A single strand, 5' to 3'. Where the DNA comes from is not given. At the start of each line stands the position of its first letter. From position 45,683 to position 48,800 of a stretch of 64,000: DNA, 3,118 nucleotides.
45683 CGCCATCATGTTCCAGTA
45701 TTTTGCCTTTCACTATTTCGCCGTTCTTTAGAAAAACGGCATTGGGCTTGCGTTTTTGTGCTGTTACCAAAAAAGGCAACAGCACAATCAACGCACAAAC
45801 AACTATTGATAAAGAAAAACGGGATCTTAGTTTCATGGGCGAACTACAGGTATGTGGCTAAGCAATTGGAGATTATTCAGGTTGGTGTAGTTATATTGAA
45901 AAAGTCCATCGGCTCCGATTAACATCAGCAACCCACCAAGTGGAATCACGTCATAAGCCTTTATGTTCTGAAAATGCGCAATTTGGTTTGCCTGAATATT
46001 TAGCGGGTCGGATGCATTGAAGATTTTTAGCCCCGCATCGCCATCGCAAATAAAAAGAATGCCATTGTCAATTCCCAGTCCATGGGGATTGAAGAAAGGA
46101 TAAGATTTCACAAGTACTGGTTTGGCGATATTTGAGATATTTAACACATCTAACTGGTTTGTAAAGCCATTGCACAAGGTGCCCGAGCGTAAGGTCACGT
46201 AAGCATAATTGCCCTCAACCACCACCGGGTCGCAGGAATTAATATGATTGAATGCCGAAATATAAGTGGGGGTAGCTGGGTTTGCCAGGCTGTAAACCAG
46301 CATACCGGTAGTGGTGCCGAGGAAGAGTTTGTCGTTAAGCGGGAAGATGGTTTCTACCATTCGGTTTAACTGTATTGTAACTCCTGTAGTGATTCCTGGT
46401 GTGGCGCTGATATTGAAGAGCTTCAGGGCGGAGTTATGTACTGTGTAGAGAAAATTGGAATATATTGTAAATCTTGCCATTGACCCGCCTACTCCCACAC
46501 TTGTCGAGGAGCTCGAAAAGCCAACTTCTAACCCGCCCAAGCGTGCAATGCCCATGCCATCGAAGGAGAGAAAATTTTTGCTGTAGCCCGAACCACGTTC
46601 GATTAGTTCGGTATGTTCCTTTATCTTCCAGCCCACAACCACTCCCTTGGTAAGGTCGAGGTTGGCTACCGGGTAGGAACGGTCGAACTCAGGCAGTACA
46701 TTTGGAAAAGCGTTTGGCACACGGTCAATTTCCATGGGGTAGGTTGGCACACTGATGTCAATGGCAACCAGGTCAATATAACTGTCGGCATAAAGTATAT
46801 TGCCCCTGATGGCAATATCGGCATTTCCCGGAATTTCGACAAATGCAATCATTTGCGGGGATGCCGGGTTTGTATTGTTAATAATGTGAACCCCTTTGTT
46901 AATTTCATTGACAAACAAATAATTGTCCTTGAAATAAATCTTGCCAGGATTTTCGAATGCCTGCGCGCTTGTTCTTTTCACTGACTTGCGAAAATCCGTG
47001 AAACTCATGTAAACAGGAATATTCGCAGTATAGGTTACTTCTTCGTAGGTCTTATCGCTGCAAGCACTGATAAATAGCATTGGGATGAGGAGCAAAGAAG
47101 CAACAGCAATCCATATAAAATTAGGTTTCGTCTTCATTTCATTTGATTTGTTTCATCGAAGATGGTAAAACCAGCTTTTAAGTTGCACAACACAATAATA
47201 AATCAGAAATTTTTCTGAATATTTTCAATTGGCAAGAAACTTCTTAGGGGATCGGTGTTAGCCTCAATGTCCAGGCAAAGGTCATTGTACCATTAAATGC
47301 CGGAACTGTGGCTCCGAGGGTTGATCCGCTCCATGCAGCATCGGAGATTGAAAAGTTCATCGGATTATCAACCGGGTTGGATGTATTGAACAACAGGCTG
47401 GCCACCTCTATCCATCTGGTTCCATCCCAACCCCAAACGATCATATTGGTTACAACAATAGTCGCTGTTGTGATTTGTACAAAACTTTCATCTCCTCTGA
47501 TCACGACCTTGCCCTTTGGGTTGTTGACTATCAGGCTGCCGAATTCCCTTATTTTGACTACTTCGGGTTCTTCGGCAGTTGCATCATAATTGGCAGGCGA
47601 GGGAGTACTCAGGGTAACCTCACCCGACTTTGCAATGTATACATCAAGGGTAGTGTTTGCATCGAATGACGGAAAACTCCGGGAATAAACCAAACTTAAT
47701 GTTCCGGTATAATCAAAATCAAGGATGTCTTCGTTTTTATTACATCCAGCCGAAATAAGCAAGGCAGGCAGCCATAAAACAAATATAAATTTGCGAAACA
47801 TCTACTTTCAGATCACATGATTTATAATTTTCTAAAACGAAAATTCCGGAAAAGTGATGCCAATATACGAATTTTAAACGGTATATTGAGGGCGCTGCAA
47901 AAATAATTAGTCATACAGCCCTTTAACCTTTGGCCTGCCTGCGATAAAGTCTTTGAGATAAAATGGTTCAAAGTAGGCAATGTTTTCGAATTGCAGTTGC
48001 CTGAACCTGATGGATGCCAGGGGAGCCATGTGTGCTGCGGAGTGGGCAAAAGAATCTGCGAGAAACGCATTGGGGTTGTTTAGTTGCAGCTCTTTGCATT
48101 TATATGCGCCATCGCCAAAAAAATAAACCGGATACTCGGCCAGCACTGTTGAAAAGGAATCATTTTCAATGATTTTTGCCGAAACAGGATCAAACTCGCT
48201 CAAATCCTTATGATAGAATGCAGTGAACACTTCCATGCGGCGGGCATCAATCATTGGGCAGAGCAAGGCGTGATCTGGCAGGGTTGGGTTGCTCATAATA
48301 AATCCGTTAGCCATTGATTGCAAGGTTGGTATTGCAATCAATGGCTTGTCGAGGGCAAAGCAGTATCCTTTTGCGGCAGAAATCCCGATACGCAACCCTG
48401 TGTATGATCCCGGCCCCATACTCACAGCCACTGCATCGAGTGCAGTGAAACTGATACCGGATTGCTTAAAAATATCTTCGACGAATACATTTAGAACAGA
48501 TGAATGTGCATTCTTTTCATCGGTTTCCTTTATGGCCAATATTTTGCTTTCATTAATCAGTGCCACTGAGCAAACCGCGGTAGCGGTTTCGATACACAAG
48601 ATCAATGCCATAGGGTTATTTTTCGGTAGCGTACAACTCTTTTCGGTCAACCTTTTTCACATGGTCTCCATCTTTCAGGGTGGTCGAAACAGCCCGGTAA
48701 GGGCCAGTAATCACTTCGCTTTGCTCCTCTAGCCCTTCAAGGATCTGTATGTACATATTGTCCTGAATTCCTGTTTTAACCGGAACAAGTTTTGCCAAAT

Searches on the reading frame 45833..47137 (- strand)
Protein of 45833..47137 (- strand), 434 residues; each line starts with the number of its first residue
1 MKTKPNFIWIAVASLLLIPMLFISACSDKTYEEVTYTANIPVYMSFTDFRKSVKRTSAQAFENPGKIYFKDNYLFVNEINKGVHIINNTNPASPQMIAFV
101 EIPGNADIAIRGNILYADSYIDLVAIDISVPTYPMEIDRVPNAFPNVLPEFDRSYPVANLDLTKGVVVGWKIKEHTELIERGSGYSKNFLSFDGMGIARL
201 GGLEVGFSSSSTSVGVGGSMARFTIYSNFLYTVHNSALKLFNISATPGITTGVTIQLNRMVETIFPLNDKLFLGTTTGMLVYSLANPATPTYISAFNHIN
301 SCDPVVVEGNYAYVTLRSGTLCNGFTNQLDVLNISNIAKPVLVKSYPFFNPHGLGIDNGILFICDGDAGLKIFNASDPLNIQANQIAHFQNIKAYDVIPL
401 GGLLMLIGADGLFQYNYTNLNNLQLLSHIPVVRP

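Call 59: search_protein_families(library=pfam, proteins=[window:45833-47137:-], max_evalue=0.00001)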
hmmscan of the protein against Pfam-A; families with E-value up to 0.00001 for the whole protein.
window:45833-47137:- (434 aa): 1 family
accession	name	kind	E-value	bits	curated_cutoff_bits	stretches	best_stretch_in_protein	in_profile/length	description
PF08309.17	LVIVD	-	3.1e-09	36.4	20.2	0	305-346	7-40/42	LVIVD repeat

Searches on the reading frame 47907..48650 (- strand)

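Call 63: search_protein_families(library=pfam, proteins=[window:47907-48650:-], max_evalue=0.001)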
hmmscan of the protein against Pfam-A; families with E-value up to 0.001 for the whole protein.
window:47907-48650:- (247 aa): 1 family
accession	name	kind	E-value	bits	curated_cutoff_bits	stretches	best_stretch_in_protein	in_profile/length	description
PF00814.31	TsaD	-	9.2e-27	94.8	24.8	1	47-204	27-200/264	tRNA N6-adenosine threonylcarbamoyltransferase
